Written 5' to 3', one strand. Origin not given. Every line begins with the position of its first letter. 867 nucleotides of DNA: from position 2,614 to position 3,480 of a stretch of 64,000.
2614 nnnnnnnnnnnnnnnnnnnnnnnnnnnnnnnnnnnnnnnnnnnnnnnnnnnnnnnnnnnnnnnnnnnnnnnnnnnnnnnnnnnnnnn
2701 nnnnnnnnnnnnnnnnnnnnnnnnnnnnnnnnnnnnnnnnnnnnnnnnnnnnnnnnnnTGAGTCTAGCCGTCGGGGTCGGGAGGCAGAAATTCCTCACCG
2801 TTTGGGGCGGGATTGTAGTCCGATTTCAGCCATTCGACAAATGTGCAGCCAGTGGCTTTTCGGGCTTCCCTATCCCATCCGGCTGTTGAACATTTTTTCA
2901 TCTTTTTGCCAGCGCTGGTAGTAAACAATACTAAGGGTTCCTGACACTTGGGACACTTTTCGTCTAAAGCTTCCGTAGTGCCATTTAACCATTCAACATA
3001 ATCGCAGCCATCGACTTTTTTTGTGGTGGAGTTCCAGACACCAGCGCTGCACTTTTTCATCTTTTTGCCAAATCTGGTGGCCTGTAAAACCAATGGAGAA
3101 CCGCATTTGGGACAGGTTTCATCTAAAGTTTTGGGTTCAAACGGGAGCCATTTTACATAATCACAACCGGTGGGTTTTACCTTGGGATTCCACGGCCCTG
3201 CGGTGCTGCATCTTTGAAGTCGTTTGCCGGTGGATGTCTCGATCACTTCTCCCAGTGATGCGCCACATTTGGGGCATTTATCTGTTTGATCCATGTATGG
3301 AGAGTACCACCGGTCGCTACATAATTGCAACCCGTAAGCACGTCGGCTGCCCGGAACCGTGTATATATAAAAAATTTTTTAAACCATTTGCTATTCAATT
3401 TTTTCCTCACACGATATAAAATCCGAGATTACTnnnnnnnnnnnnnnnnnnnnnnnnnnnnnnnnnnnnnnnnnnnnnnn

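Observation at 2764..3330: Stand-alone protein of three tandem GRF-type zinc ribbons, encoded back-to-back with a secreted nuclease and next to ITPase and Nudix genes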

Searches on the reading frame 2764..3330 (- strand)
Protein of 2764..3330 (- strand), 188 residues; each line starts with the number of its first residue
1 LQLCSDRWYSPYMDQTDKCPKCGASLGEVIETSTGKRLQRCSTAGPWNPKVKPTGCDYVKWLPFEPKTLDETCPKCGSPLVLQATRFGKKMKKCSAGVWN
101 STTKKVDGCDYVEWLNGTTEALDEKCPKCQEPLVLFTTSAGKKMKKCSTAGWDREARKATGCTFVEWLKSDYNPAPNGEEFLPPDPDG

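Call 3: search_protein_families(library=pfam, proteins=[window:2764-3330:-], max_evalue=10)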
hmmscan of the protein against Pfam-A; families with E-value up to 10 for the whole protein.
window:2764-3330:- (188 aa): 74 families (the best 25 are shown)
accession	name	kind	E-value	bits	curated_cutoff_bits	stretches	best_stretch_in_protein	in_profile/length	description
PF01396.24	Zn_ribbon_Top1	-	1.4e-09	38.1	32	3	70-89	1-20/39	Topoisomerase DNA binding C4 zinc finger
PF09723.15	Zn_ribbon_8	-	7.9e-06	26.2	34.4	3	69-79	25-36/41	Zinc ribbon domain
PF13240.11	Zn_Ribbon_1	-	6e-05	23.1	25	2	71-80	14-23/23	zinc-ribbon domain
PF13453.11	Zn_ribbon_TFIIB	-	6.2e-05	22.7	22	3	125-142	1-17/41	Transcription factor zinc-finger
PF03119.21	DNA_ligase_ZBD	-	0.00012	22.4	25.8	3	72-81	1-10/27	NAD-dependent DNA ligase C4 zinc finger domain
PF06677.18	Auto_anti-p27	-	0.00016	22.1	24.1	2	69-82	14-27/40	Sjogren's syndrome/scleroderma autoantigen 1 (Autoantigen p27)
PF13248.11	Zn_ribbon_3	-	0.0002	21.1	27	3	67-80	13-26/26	zinc-ribbon domain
PF21349.2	RUBY_RBDX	-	0.00065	19.5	26.5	3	17-25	17-25/30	Rubrerythrin, rubredoxin-like domain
PF08271.17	Zn_Ribbon_TF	-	0.00099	19.1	29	1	72-79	2-9/43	TFIIB zinc-binding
PF23549.1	Zn_ribbon_GRF_2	-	0.0011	19.1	27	2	125-141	3-19/45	GRF-like zinc ribbon domain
PF13005.12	zf-IS66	-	0.0016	19.3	27.3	2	17-32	2-17/46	zinc-finger binding domain of transposase IS66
PF04423.19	Rad50_zn_hook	-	0.0029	17.8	24.3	2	111-133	8-29/52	Rad50 zinc hook motif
PF08792.16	A2L_zn_ribbon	-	0.0042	17.2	22.9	1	72-87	5-20/33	A2L zinc ribbon domain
PF12760.12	Zn_ribbon_IS1595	-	0.0048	17.3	25.4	1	17-42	19-41/46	Transposase zinc-ribbon domain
PF14369.11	Zn_ribbon_19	-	0.0062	17.1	30.8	1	4-23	8-28/35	zinc-ribbon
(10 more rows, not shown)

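Call 4: search_protein_families(library=ncbifam, proteins=[window:2764-3330:-], max_evalue=10)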
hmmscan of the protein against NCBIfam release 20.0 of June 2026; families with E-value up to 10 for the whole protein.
window:2764-3330:- (188 aa): 28 families (the best 25 are shown)
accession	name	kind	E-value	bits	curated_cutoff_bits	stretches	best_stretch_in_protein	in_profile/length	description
NF001645.0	PRK00420.1-2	equivalog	1e-05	25.5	162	2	67-84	21-38/106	hypothetical protein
NF047723.1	TransFacS4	equivalog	0.00016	22.1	120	2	18-45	62-87/90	transcription factor S4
NF009623.0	PRK13130.1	equivalog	0.00092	19.3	68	3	68-81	15-28/56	RNA-protein complex protein Nop10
TIGR02605.1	CxxC_CxxC_SSSS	subfamily_domain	0.001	19.1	31.3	3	14-31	24-42/52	FmdB family zinc ribbon protein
NF001669.0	PRK00432.1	equivalog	0.0013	18.6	54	2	69-82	25-37/58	30S ribosomal protein S27ae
NF041913.1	HVO_2142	equivalog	0.014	15.2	90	1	70-84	11-25/48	HVO_2142 family zinc finger protein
NF001605.0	PRK00398.1-2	equivalog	0.019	14.9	63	0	16-23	18-25/43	DNA-directed RNA polymerase subunit P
NF001644.0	PRK00420.1-1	equivalog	0.023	14.8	176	1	113-134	13-34/119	hypothetical protein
NF045645.1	DVU_1557_fam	equivalog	0.038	14.2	60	0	72-87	32-47/60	DVU_1557 family redox protein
NF045510.1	4Cys_prefix_kin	domain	0.049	13.9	24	1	70-80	16-26/26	4-Cys prefix domain-containing protein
NF033497.1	rubre_like_arch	subfamily_domain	0.095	12.4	32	2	70-80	16-26/34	rubrerythrin-like domain-containing protein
NF038384.1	zinc_YnfU_fam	subfamily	0.12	11.9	36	1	70-78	16-24/52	YnfU family zinc-binding protein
NF041914.1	HVO_2523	equivalog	0.13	12.2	60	0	125-133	2-10/33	HVO_2523 family zinc finger protein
TIGR00373.1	TIGR00373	equivalog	0.35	10.3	149.5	0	10-29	122-141/162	transcription factor E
NF011482.0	PRK14892.1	equivalog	0.36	10.8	109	0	15-44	20-48/101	putative transcription elongation factor Elf1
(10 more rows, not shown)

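Call 7: find_homologous_proteins(query=window:2767-3294:-, max_evalue=0.001)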
Query seq(176 aa) (176 aa): 2163 proteins with E <= 0.001 among 3657 candidates; the best 120 are listed.
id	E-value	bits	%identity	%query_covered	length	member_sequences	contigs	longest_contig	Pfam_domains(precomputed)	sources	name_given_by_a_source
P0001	2.0e-117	408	99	100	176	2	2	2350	PF01396.25,PF26040.1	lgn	-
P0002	1.4e-96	340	80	100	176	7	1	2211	PF01396.25,PF06677.19,PF23549.2,PF13240.12,PF26040.1,PF27353.1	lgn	-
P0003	1.2e-88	314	75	100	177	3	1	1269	PF01396.25,PF06677.19,PF13240.12,PF26040.1,PF13248.12,PF13453.12,PF06827.21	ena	-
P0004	9.7e-88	311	76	99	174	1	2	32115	PF01396.25,PF06677.19,PF23549.2,PF13240.12,PF26040.1,PF27353.1,PF21349.3,PF13248.12,PF09723.16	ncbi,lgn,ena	-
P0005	1.2e-86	307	74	100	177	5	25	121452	PF01396.25,PF06677.19,PF13240.12,PF26040.1,PF13248.12,PF13453.12,PF06827.21,PF26788.1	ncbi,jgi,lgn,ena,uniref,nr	ncbi:MAG: hypothetical protein UV61_C0001G0039 [Candidatus Gottesmanbacteria bacterium GW2011_GWB1_4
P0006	5.9e-86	305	74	99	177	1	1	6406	PF01396.25,PF06677.19,PF23549.2,PF13240.12,PF26040.1,PF13248.12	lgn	-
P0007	8.6e-86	305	75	98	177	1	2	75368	PF01396.25,PF06677.19,PF13240.12,PF26040.1,PF09723.16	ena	-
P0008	9.7e-86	304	74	99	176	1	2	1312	PF01396.25,PF06677.19,PF13240.12,PF26040.1,PF13248.12,PF13453.12,PF06827.21,PF26788.1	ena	-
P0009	1.1e-85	304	76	96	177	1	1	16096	PF01396.25,PF06677.19,PF13240.12,PF26040.1,PF03119.22,PF13248.12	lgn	-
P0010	3.6e-85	303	76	99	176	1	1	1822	PF01396.25,PF26788.1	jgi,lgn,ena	-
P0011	4.6e-85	302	75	98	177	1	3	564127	PF01396.25,PF06677.19,PF13240.12,PF26040.1,PF09723.16,PF26788.1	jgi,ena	-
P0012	1.1e-84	301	75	97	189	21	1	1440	PF01396.25,PF06677.19,PF23549.2,PF13240.12,PF26040.1,PF21349.3,PF09723.16,PF13453.12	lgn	-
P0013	2.3e-84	300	73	94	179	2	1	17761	PF01396.25,PF06677.19,PF26040.1,PF13248.12,PF09723.16,PF26788.1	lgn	-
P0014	2.4e-84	300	74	97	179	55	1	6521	PF01396.25,PF06677.19,PF23549.2,PF13240.12,PF26040.1,PF13248.12,PF13453.12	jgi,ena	-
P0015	3.9e-84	299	72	99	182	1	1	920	PF01396.25,PF06677.19,PF13240.12,PF25208.2,PF12760.13,PF09723.16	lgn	-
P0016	1.2e-83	298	73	97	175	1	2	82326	PF01396.25,PF06677.19,PF23549.2,PF13240.12,PF26040.1,PF13248.12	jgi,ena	jgi:ssDNA-binding Zn-finger/Zn-ribbon topoisomerase 1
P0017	2.7e-83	296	70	99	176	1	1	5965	PF01396.25,PF06677.19,PF23549.2,PF13240.12,PF26040.1,PF04135.19,PF13248.12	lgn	-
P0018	4.6e-83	296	75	98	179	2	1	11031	PF01396.25,PF06677.19,PF23549.2,PF13240.12,PF26040.1,PF09723.16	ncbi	-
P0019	6.1e-83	295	73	94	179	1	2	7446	PF01396.25,PF06677.19,PF13240.12,PF26040.1,PF09723.16,PF26788.1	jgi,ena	-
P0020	8.3e-83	295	71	99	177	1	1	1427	PF01396.25,PF06677.19,PF13240.12,PF26040.1,PF13248.12,PF13453.12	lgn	-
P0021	1.1e-82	295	72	98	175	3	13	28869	PF01396.25,PF06677.19,PF13240.12,PF26040.1,PF13248.12,PF09723.16,PF13453.12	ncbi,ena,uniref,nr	ncbi:MAG: hypothetical protein UX78_C0019G0004 [Candidatus Amesbacteria bacterium GW2011_GWA2_47_11]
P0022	1.1e-82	295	72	98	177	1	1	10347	PF01396.25,PF06677.19,PF13240.12,PF26040.1,PF21349.3,PF09723.16,PF13453.12,PF26788.1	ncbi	-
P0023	1.3e-82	294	73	98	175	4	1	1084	PF01396.25,PF06677.19,PF13240.12,PF26040.1,PF13248.12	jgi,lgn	jgi:ssDNA-binding Zn-finger/Zn-ribbon topoisomerase 1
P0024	4.4e-82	293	71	99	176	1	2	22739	PF01396.25,PF06677.19,PF13240.12,PF26040.1,PF26788.1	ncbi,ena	ncbi:MAG: topoisomerase DNA-binding C4 zinc finger domain-containing protein [Patescibacteria group 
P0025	8.2e-82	292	71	98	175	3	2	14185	PF01396.25,PF06677.19,PF23549.2,PF13240.12,PF26040.1,PF13248.12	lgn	-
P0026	1.3e-81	291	71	94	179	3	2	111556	PF01396.25,PF06677.19,PF13240.12,PF26040.1,PF09723.16,PF26788.1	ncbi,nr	ncbi:MAG: topoisomerase DNA-binding C4 zinc finger domain-containing protein [Candidatus Shapirobact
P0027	1.4e-81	291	70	99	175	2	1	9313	PF01396.25,PF06677.19,PF13240.12,PF26040.1,PF13248.12,PF13453.12,PF06827.21,PF26788.1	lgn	-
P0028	2.0e-81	290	72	98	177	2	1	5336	PF01396.25,PF13240.12,PF26040.1,PF12760.13,PF09723.16,PF26788.1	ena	-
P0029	2.3e-81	290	74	92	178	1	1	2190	PF01396.25,PF06677.19,PF13240.12,PF26040.1,PF21349.3,PF09723.16,PF13453.12,PF26788.1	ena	-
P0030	2.9e-81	290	73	94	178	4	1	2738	PF01396.25,PF06677.19,PF13240.12,PF26040.1,PF13248.12,PF09723.16,PF13453.12,PF08271.18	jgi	jgi:ssDNA-binding Zn-finger/Zn-ribbon topoisomerase 1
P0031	4.4e-81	289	72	99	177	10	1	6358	PF01396.25,PF06677.19,PF13240.12,PF26040.1,PF13248.12,PF09723.16,PF13453.12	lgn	-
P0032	5.3e-81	289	70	100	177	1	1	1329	PF01396.25,PF06677.19,PF13240.12,PF03119.22,PF13248.12,PF09723.16,PF08271.18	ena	-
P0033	6.2e-81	289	71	98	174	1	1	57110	PF01396.25,PF13240.12,PF26040.1,PF09723.16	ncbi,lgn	-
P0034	7.0e-81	289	73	96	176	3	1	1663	PF01396.25,PF06677.19,PF13240.12,PF26040.1,PF13248.12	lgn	-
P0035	9.5e-81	288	72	94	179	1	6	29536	PF01396.25,PF13240.12,PF26040.1,PF09723.16,PF13453.12,PF26788.1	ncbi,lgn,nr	ncbi:MAG: topoisomerase DNA-binding C4 zinc finger domain-containing protein [Candidatus Shapirobact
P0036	9.7e-81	288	71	94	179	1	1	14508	PF01396.25,PF06677.19,PF13240.12,PF26040.1,PF09723.16,PF13453.12,PF26788.1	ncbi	-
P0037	1.0e-80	288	72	94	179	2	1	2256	PF01396.25,PF13240.12,PF26040.1,PF21349.3,PF09723.16,PF26788.1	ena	-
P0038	1.0e-80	288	72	96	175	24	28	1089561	PF01396.25,PF06677.19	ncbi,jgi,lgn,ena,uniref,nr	ncbi:hypothetical protein A3K29_02035 [Candidatus Collierbacteria bacterium RIFOXYB2_FULL_46_14]|uni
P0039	1.2e-80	288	71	94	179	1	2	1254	PF01396.25,PF19335.6,PF06677.19,PF13240.12,PF26040.1,PF09723.16,PF13453.12,PF26788.1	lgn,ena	-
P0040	1.2e-80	288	71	94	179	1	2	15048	PF01396.25,PF26040.1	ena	-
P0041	1.2e-80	288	71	94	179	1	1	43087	PF01396.25,PF06677.19,PF13240.12,PF26040.1,PF21349.3,PF09723.16,PF26788.1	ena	-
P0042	1.4e-80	288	73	91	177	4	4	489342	PF01396.25,PF06677.19,PF13240.12,PF26040.1,PF03119.22,PF09723.16,PF26788.1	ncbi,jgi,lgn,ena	-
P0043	1.7e-80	287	73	97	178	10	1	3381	PF01396.25,PF19335.6,PF26788.1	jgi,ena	-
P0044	1.8e-80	287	72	98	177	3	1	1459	PF01396.25,PF13240.12,PF26040.1,PF12760.13,PF09723.16,PF26788.1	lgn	-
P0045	2.2e-80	287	71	94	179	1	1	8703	PF01396.25,PF06677.19,PF13240.12,PF26040.1,PF21349.3,PF09723.16,PF13453.12,PF26788.1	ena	-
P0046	4.2e-80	286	71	94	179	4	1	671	PF01396.25,PF19335.6,PF06677.19,PF13240.12,PF26040.1,PF21349.3,PF09723.16,PF13453.12,PF26788.1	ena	-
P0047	4.9e-80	286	70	98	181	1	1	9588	PF01396.25,PF13240.12,PF12760.13,PF21349.3,PF13248.12,PF09723.16,PF26788.1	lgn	-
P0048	6.4e-80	285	70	99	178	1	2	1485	PF01396.25,PF13240.12,PF12760.13,PF03119.22,PF13248.12,PF09723.16,PF26788.1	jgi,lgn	-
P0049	6.9e-80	285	69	97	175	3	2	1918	PF01396.25,PF06677.19,PF13240.12,PF09723.16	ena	-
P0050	7.4e-80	285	72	99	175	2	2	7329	PF01396.25,PF06677.19,PF13240.12,PF26040.1,PF04423.20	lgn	-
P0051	7.6e-80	285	68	99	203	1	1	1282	PF01396.25,PF06677.19,PF23549.2,PF03119.22,PF09723.16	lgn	-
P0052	9.2e-80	285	71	100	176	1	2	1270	PF01396.25,PF13240.12,PF12760.13,PF09723.16,PF26788.1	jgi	-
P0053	1.7e-79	284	71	98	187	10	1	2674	PF01396.25,PF19335.6,PF13248.12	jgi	-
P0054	1.8e-79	284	72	97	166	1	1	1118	PF01396.25,PF06677.19,PF13240.12,PF26040.1,PF03119.22,PF09723.16,PF26788.1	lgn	-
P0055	2.1e-79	284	73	97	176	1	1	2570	PF01396.25,PF06677.19,PF13240.12,PF26040.1,PF13453.12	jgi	jgi:hypothetical protein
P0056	2.4e-79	284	73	95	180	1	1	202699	PF01396.25,PF06677.19,PF26040.1,PF21349.3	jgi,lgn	-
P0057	3.5e-79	283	71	99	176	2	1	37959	PF01396.25,PF19335.6,PF13240.12,PF12760.13,PF13248.12,PF13453.12,PF26788.1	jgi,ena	-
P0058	3.7e-79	283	72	97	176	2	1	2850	PF01396.25,PF06677.19,PF13240.12,PF26040.1,PF21349.3,PF13453.12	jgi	jgi:hypothetical protein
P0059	4.2e-79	283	73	95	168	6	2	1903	PF01396.25,PF06677.19,PF13240.12,PF26040.1,PF13248.12,PF09723.16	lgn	-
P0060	4.2e-79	283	72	97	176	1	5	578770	PF01396.25,PF06677.19,PF13240.12,PF26040.1,PF21349.3,PF13248.12,PF06827.21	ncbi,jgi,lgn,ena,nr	ncbi:MAG TPA: topoisomerase DNA-binding C4 zinc finger domain-containing protein [Candidatus Woeseba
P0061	5.0e-79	283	72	97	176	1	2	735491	PF01396.25,PF06677.19,PF13240.12,PF26040.1,PF13453.12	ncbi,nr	ncbi:MAG: topoisomerase DNA-binding C4 zinc finger domain-containing protein [Candidatus Shapirobact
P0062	6.3e-79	282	72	98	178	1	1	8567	PF01396.25,PF13240.12,PF26040.1,PF13248.12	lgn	-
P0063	9.4e-79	282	70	98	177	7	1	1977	PF01396.25,PF06677.19,PF13240.12,PF26040.1,PF03119.22,PF13248.12,PF09723.16,PF13453.12,PF26788.1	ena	-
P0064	9.5e-79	282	68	99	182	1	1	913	PF01396.25,PF13240.12,PF26040.1,PF12760.13,PF13248.12,PF26788.1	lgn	-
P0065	1.0e-78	282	71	97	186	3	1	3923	PF01396.25,PF06677.19,PF13240.12,PF26040.1,PF03119.22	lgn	-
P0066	1.1e-78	281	70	98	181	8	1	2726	PF01396.25,PF06677.19,PF13240.12,PF12760.13,PF03119.22,PF09723.16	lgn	-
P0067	1.2e-78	281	72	98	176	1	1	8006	PF01396.25,PF06677.19,PF13240.12,PF26040.1,PF13248.12,PF06827.21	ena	-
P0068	1.3e-78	281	71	97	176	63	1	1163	PF01396.25,PF06677.19,PF13240.12,PF26040.1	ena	-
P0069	1.4e-78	281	73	96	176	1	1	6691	PF01396.25,PF06677.19,PF13240.12,PF26040.1,PF12760.13,PF13248.12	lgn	-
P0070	1.7e-78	281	73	97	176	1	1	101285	PF01396.25,PF06677.19,PF23549.2,PF13240.12,PF26040.1,PF13248.12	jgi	-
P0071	1.7e-78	281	69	98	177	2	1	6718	PF01396.25,PF06677.19,PF13240.12,PF12760.13,PF03119.22,PF13248.12,PF09723.16,PF13453.12,PF26788.1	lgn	-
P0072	1.9e-78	281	71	99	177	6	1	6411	PF01396.25,PF06677.19,PF13240.12,PF26040.1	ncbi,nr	ncbi:topoisomerase DNA-binding C4 zinc finger domain-containing protein [Candidatus Woesebacteria ba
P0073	2.0e-78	281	74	95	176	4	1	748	PF01396.25,PF13240.12,PF21349.3,PF13248.12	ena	-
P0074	2.7e-78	280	71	98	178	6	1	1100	PF01396.25,PF06677.19,PF13240.12,PF26040.1,PF03119.22,PF13248.12,PF09723.16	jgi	jgi:hypothetical protein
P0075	3.4e-78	280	70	98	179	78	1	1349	PF01396.25,PF26788.1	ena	-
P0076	3.8e-78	280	70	96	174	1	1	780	PF01396.25,PF06677.19,PF26040.1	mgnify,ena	mgnify:CR=1 FL=1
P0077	3.9e-78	280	70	99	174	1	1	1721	PF01396.25,PF13248.12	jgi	jgi:ssDNA-binding Zn-finger/Zn-ribbon topoisomerase 1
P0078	3.9e-78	280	73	96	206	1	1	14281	PF01396.25,PF06677.19,PF23549.2,PF13240.12,PF26040.1,PF03119.22,PF13248.12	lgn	-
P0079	4.0e-78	280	70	98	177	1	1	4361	PF01396.25,PF06677.19,PF13240.12,PF09723.16,PF26788.1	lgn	-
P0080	4.7e-78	279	70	98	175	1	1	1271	PF01396.25,PF06677.19,PF26040.1,PF09723.16,PF13453.12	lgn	-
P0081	5.5e-78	279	72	97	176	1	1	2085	PF01396.25,PF06677.19,PF13240.12,PF26040.1,PF13453.12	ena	-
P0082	5.7e-78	279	72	98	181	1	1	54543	PF01396.25,PF06677.19,PF13240.12,PF03119.22,PF13248.12,PF09723.16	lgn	-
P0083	7.1e-78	279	71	97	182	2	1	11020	PF01396.25,PF06677.19,PF13240.12,PF26040.1,PF12760.13,PF03119.22,PF09723.16,PF26788.1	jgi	jgi:hypothetical protein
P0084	8.6e-78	279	70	98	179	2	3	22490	PF01396.25,PF19335.6,PF13240.12,PF12760.13,PF21344.4,PF26788.1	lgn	-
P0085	1.2e-77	278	71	97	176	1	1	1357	PF01396.25,PF06677.19,PF13240.12,PF26040.1,PF13453.12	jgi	jgi:hypothetical protein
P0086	1.3e-77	278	68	94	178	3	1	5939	PF01396.25,PF06677.19,PF26040.1,PF12760.13,PF13248.12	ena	-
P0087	1.5e-77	278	70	99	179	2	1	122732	PF01396.25,PF09723.16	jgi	-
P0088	1.5e-77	278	70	99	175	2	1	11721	PF01396.25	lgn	-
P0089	1.8e-77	277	69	100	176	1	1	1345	PF01396.25,PF06677.19,PF13240.12,PF26040.1,PF13248.12,PF09723.16,PF13453.12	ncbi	-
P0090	2.0e-77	277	70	99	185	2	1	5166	PF01396.25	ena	-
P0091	2.4e-77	277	69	99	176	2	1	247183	PF01396.25,PF09723.16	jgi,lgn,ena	-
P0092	2.5e-77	277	70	98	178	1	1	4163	PF01396.25,PF06677.19,PF13240.12,PF26040.1,PF03119.22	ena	-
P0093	2.6e-77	277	70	97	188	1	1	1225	PF01396.25,PF06677.19,PF13240.12,PF26040.1,PF03119.22,PF13248.12,PF09723.16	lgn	-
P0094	2.7e-77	277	70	99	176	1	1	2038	PF01396.25,PF13240.12,PF12760.13,PF03119.22,PF13248.12,PF09723.16,PF26788.1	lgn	-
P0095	3.1e-77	277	70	98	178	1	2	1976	PF01396.25,PF06677.19,PF13240.12,PF26040.1,PF03119.22,PF09723.16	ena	-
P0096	3.3e-77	277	67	98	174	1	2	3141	PF01396.25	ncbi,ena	-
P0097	3.4e-77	277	68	94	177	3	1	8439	PF01396.25,PF06677.19,PF23549.2,PF13240.12,PF26040.1,PF03119.22,PF13248.12,PF09723.16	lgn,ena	-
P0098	3.5e-77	277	70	97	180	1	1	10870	PF01396.25,PF06677.19,PF13240.12,PF26040.1,PF03119.22,PF09723.16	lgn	-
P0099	3.6e-77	277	69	99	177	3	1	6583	PF01396.25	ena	-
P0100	3.6e-77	276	70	98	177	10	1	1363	PF01396.25,PF06677.19,PF13240.12,PF12760.13,PF03119.22,PF09723.16,PF26788.1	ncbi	-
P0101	3.7e-77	276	70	98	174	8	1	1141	PF01396.25,PF06677.19,PF09723.16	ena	-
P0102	3.9e-77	276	68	98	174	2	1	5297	PF01396.25,PF13248.12,PF09723.16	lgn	-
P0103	4.3e-77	276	70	97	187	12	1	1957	PF01396.25,PF06677.19,PF13240.12,PF26040.1,PF03119.22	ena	-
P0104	4.3e-77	276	68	96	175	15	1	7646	PF01396.25,PF06677.19,PF13240.12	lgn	-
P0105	5.5e-77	276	69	99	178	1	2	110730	PF01396.25,PF13240.12,PF13248.12,PF09723.16,PF13453.12,PF26788.1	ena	-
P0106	5.5e-77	276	69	98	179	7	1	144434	PF01396.25,PF06677.19,PF13240.12,PF26040.1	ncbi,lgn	-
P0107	5.9e-77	276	70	99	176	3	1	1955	PF01396.25,PF06677.19,PF13240.12,PF26040.1,PF03119.22,PF08792.17,PF13248.12,PF09723.16,PF11781.14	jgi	-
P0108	5.9e-77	276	75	89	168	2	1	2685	PF01396.25,PF06677.19,PF13240.12,PF26040.1,PF09723.16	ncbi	-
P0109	6.1e-77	276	69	97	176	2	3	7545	PF01396.25,PF06677.19,PF13240.12,PF26040.1,PF13248.12,PF13453.12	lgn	-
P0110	6.5e-77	276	70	98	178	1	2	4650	PF01396.25,PF09723.16,PF26788.1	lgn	-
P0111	6.9e-77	276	70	98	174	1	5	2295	PF01396.25,PF06677.19,PF13240.12,PF26040.1,PF13248.12,PF09723.16,PF13453.12,PF26788.1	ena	-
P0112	9.3e-77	275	70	98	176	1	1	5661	PF01396.25,PF13240.12,PF09723.16,PF26788.1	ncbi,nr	ncbi:MAG: topoisomerase DNA-binding C4 zinc finger domain-containing protein [Actinobacteria bacteri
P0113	1.0e-76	275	67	98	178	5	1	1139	PF01396.25,PF26788.1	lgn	-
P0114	1.0e-76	275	72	90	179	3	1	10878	PF01396.25,PF06677.19,PF13240.12,PF26040.1,PF03119.22,PF13248.12,PF08271.18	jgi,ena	-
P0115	1.6e-76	274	69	98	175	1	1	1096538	PF01396.25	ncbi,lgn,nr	ncbi:MAG: topoisomerase DNA-binding C4 zinc finger domain-containing protein [Candidatus Daviesbacte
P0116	1.7e-76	274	67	94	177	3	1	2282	PF01396.25,PF13248.12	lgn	-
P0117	1.8e-76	274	70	97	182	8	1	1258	PF01396.25,PF06677.19,PF13240.12,PF26040.1,PF03119.22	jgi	jgi:ssDNA-binding Zn-finger/Zn-ribbon topoisomerase 1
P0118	1.8e-76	274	67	99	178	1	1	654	PF01396.25,PF26040.1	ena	-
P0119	1.8e-76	274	66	98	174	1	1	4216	PF01396.25,PF09723.16,PF26788.1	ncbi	-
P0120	1.8e-76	274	71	95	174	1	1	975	PF01396.25,PF06677.19,PF13240.12,PF26040.1,PF13248.12,PF26788.1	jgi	jgi:ssDNA-binding Zn-finger/Zn-ribbon topoisomerase 1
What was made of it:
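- On YrdD-like stand-alone ribbon proteins (COG0551): JGI names homologues 'ssDNA-binding Zn-finger/Zn-ribbon topoisomerase 1' (call 7).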

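Call 12: find_encoding_contigs(protein=P0038, flank=8000, max_places=4)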
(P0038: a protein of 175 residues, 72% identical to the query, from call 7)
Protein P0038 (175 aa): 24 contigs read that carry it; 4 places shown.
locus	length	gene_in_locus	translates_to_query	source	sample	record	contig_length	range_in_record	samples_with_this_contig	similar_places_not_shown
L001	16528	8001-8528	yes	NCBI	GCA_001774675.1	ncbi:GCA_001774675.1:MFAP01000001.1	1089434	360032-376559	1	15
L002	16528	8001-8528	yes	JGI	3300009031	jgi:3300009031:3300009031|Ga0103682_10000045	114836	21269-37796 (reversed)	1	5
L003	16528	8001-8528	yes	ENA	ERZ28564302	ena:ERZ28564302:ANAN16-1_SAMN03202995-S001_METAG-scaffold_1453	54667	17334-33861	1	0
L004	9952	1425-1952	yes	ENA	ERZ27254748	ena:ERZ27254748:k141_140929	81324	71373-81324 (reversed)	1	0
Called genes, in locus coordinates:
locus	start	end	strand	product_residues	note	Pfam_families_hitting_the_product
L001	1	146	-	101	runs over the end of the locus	-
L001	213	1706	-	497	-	PF01743:PolyA_pol, PF12627:PolyA_pol_RNAbd, PF01966:HD (weak), PF13735:tRNA_NucTran2_2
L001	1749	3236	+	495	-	PF13328:HD_4, PF01966:HD (faint), PF04607:RelA_SpoT, PF02824:TGS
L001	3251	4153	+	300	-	PF00768:Peptidase_S11, PF02113:Peptidase_S13 (weak), PF13354:Beta-lactamase2 (weak)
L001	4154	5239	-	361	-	-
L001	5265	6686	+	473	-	PF00749:tRNA-synt_1c, PF19269:Anticodon_2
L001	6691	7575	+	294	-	-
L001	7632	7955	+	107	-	-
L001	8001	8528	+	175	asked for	PF01396:Zn_ribbon_Top1 (faint), PF06677:Auto_anti-p27 (faint)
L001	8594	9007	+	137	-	-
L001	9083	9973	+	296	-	-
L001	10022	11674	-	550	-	PF01565:FAD_binding_4, PF02913:FAD-oxidase_C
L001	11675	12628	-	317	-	PF02779:Transket_pyr, PF02780:Transketolase_C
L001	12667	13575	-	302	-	PF13292:DXP_synthase_N, PF00456:Transketolase_N, PF00676:E1_dh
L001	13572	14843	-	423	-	PF13660:DUF4147, PF05161:MOFRL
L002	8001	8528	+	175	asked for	PF01396:Zn_ribbon_Top1 (faint), PF06677:Auto_anti-p27 (faint)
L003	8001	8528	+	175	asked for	PF01396:Zn_ribbon_Top1 (faint), PF06677:Auto_anti-p27 (faint)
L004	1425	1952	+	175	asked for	PF01396:Zn_ribbon_Top1 (faint), PF06677:Auto_anti-p27 (faint)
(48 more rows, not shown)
